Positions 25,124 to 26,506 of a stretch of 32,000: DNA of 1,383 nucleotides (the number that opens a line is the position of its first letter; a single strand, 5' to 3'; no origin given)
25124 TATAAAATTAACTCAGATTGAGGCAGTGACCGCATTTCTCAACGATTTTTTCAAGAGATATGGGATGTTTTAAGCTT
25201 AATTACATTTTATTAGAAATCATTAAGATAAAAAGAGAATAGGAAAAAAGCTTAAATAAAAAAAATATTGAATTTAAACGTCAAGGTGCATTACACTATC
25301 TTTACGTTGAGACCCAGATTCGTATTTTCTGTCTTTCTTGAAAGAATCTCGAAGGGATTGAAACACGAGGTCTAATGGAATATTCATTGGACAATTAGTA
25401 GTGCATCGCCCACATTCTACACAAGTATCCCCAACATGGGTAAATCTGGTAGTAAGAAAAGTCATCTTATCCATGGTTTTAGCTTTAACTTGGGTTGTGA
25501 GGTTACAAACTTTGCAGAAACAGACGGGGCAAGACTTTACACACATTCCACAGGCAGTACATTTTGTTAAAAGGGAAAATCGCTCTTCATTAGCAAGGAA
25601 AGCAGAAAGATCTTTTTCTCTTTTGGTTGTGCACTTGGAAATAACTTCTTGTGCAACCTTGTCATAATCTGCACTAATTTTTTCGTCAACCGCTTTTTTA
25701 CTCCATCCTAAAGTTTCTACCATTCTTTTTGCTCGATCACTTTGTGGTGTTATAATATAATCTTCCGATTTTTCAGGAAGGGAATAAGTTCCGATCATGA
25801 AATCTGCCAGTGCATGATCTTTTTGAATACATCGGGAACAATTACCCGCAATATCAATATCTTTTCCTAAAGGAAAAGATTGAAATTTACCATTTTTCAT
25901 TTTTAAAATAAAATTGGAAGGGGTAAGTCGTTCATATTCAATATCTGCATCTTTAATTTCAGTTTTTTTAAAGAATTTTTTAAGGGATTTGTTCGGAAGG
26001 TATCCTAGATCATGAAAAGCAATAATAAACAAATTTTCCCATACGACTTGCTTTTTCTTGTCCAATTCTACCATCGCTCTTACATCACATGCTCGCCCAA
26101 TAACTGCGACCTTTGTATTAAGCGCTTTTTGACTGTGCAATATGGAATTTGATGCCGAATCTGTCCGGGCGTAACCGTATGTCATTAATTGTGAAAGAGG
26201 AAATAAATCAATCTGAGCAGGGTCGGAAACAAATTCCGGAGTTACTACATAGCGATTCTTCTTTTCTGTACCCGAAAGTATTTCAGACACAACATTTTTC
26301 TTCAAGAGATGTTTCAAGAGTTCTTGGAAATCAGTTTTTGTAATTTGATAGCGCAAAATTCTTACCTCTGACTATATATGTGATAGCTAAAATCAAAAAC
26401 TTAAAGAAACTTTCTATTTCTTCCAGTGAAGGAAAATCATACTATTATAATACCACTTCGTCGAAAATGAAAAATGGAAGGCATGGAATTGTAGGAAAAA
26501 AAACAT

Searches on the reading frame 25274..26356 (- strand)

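Call 7: search_protein_families(library=pfam, proteins=[window:25274-26356:-], max_evalue=0.01)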
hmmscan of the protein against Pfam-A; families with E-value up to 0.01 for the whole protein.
window:25274-26356:- (360 aa): 11 families
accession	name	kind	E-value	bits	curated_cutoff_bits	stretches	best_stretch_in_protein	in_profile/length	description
PF04432.18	FrhB_FdhB_C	-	4e-09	37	23.3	1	81-214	2-134/150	Coenzyme F420 hydrogenase/dehydrogenase, beta subunit C terminus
PF13183.11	Fer4_8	-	4.2e-07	30.9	27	1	263-326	2-68/68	4Fe-4S dicluster domain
PF12797.12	Fer4_2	-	3.3e-06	27.1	24.5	2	264-278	8-22/22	4Fe-4S binding domain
PF13237.11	Fer4_10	-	6.1e-06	26.5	25.5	1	309-340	6-22/53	4Fe-4S dicluster domain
PF13534.11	Fer4_17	-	2.7e-05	25.1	22.2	1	265-326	1-60/61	4Fe-4S dicluster domain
PF00037.32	Fer4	-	6.5e-05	23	21.1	1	265-278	7-20/24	4Fe-4S binding domain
PF13187.11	Fer4_9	-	0.00014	22.3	27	1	265-325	1-50/52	4Fe-4S dicluster domain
PF12838.12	Fer4_7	-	0.0003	21.6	27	1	265-326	1-52/52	4Fe-4S dicluster domain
PF13484.11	Fer4_16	-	0.00047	21.3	30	0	240-278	27-65/66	4Fe-4S double cluster binding domain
PF12837.12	Fer4_6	-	0.00061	20.1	25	1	310-326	7-23/24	4Fe-4S binding domain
PF17179.9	Fer4_22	-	0.0012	20.1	27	1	287-326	58-95/95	4Fe-4S dicluster domain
